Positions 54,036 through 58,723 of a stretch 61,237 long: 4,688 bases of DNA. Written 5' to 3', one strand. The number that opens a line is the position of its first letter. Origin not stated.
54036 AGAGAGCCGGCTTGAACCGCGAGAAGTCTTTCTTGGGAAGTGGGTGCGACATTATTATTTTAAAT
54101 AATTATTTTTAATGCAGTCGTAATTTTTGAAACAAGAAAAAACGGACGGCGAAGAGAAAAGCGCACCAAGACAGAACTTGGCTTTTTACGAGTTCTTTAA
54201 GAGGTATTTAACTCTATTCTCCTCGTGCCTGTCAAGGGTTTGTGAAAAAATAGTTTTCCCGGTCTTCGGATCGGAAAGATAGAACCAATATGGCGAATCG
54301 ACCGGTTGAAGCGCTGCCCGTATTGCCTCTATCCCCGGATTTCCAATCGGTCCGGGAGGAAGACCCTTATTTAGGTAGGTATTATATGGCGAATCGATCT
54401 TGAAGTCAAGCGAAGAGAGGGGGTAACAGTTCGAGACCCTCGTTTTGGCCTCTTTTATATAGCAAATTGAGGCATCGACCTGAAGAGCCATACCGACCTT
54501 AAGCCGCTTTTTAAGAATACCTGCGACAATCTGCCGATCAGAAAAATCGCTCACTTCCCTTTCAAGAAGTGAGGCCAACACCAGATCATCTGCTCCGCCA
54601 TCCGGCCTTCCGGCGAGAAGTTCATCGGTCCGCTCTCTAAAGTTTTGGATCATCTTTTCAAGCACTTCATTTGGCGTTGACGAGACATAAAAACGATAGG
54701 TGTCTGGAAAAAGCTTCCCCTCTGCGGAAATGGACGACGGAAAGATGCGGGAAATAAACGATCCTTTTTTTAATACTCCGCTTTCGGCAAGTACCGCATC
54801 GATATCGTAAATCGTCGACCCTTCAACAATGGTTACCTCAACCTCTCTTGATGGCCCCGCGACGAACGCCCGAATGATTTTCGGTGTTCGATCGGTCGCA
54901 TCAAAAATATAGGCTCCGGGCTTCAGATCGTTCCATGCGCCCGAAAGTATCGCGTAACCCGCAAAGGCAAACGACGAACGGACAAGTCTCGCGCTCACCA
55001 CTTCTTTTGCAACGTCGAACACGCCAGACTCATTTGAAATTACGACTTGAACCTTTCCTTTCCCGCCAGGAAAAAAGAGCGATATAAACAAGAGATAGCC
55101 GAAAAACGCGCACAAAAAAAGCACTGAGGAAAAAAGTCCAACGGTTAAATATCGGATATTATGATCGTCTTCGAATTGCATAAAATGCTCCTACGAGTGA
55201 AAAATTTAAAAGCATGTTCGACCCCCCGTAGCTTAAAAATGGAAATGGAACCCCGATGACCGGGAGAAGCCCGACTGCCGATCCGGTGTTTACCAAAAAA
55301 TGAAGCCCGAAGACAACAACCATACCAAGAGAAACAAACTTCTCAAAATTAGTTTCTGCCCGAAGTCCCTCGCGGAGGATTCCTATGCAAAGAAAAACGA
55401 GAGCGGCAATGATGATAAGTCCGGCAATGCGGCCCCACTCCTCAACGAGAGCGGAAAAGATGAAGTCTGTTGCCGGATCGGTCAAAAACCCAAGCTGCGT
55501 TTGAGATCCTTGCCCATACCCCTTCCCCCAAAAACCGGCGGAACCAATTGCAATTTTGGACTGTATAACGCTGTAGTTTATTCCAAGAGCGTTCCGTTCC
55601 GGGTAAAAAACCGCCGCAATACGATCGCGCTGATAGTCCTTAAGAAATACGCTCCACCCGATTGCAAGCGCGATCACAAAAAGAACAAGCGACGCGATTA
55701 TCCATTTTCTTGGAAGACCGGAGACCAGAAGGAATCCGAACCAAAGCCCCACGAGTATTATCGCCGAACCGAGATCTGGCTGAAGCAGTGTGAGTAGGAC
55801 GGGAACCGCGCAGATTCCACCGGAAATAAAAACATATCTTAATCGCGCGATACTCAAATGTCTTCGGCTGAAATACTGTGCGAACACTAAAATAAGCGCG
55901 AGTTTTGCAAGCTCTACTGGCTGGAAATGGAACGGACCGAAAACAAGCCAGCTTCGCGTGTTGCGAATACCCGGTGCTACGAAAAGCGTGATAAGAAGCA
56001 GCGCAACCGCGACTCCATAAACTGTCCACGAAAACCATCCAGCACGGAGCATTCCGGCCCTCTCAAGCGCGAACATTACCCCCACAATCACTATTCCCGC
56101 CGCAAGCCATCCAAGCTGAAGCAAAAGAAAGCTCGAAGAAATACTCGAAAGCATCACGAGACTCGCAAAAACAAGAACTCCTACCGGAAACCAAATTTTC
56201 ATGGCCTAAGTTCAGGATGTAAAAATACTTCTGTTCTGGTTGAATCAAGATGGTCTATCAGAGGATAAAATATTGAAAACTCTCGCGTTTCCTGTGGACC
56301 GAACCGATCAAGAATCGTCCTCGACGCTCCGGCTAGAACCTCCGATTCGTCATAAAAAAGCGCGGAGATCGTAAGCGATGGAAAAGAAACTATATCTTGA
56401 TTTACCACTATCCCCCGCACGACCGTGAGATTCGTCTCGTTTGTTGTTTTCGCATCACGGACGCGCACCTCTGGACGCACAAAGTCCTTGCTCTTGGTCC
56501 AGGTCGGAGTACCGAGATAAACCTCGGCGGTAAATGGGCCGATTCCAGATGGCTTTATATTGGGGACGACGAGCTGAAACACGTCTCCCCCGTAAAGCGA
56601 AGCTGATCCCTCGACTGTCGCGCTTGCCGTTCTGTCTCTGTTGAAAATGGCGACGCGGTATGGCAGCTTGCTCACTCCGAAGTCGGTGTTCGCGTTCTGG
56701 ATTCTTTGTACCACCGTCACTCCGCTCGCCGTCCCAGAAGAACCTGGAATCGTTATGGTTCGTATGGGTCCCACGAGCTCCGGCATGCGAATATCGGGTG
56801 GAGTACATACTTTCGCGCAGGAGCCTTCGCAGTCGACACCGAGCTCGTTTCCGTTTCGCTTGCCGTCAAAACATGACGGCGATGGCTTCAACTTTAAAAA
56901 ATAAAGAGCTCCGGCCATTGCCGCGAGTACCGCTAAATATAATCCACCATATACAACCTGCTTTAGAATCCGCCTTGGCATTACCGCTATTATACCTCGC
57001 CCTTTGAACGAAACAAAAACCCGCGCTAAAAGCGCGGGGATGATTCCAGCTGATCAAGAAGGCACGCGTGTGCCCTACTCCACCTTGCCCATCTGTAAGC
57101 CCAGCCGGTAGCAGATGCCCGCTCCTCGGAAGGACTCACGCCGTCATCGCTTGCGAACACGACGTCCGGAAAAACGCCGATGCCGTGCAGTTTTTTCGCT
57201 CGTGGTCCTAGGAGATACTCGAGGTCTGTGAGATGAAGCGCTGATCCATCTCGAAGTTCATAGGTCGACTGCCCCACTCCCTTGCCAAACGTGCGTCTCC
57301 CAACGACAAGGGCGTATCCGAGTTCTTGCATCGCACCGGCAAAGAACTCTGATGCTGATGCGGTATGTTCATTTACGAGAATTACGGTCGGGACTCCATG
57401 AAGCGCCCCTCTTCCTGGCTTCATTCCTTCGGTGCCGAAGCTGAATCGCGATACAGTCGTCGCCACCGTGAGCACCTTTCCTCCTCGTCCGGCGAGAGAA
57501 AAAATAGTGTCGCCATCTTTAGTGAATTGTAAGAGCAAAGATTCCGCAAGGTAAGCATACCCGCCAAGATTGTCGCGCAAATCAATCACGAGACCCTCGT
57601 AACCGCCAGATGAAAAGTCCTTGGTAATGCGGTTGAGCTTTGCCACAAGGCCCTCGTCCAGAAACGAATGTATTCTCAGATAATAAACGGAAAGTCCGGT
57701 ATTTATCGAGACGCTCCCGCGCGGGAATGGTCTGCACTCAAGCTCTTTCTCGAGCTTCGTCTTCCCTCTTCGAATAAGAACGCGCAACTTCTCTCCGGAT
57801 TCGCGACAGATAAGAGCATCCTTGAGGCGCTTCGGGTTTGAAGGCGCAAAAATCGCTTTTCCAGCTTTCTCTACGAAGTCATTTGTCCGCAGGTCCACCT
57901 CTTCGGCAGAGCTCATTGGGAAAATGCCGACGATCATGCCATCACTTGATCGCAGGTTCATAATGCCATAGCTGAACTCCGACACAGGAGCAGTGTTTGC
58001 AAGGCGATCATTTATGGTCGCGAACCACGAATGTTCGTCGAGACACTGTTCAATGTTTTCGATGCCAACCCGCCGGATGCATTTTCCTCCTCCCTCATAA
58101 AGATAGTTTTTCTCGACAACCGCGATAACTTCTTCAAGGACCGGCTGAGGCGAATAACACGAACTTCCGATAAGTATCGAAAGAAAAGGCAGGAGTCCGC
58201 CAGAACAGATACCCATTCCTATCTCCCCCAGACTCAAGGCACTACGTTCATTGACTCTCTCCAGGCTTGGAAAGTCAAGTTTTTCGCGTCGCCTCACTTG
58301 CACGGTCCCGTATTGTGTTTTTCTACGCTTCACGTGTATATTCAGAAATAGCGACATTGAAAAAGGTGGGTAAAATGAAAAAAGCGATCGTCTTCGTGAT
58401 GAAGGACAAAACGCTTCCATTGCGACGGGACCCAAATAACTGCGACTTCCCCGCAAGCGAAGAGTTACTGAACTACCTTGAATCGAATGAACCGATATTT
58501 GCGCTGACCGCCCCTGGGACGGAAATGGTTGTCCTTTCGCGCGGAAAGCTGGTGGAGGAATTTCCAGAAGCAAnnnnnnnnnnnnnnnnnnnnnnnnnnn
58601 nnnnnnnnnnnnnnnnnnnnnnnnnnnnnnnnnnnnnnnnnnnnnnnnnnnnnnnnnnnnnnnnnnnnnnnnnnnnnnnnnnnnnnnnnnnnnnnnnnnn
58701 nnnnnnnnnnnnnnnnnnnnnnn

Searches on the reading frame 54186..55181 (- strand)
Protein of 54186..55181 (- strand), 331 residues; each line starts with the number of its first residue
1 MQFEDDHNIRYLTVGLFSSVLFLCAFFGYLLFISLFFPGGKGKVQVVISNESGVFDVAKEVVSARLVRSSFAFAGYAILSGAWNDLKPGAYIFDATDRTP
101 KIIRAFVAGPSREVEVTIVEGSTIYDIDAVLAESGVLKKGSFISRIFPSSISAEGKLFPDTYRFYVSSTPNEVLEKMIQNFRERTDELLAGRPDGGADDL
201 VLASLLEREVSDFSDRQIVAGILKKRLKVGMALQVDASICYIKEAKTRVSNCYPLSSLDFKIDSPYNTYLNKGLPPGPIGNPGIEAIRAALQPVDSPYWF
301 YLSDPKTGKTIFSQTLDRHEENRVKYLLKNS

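Call 21: search_protein_families(library=pfam, proteins=[window:54186-55181:-], max_evalue=0.00001)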
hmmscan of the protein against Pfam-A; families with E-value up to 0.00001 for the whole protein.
window:54186-55181:- (331 aa): 1 family
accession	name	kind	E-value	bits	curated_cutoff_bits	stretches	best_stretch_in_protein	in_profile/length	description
PF02618.21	YceG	-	5.5e-63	213.4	32.4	1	46-323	1-273/275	YceG-like family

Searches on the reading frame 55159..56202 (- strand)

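Call 21: search_protein_families(library=pfam, proteins=[window:55159-56202:-], max_evalue=0.00001)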
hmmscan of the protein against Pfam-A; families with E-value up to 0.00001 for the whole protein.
window:55159-56202:- (347 aa): 1 family
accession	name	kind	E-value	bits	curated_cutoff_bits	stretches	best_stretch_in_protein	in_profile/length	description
PF01098.24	FTSW_RODA_SPOVE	-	5.7e-71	239.8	26.4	1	5-345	12-352/356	Cell cycle protein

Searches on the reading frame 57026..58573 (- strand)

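Call 21: search_protein_families(library=pfam, proteins=[window:57026-58573:-], max_evalue=0.00001)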
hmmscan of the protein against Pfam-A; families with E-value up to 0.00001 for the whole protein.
window:57026-58573:- (515 aa): 1 family
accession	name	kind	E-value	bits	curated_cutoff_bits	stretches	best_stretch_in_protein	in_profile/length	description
PF03572.23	Peptidase_S41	-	1.1e-33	116.5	24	1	297-472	3-164/165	Peptidase family S41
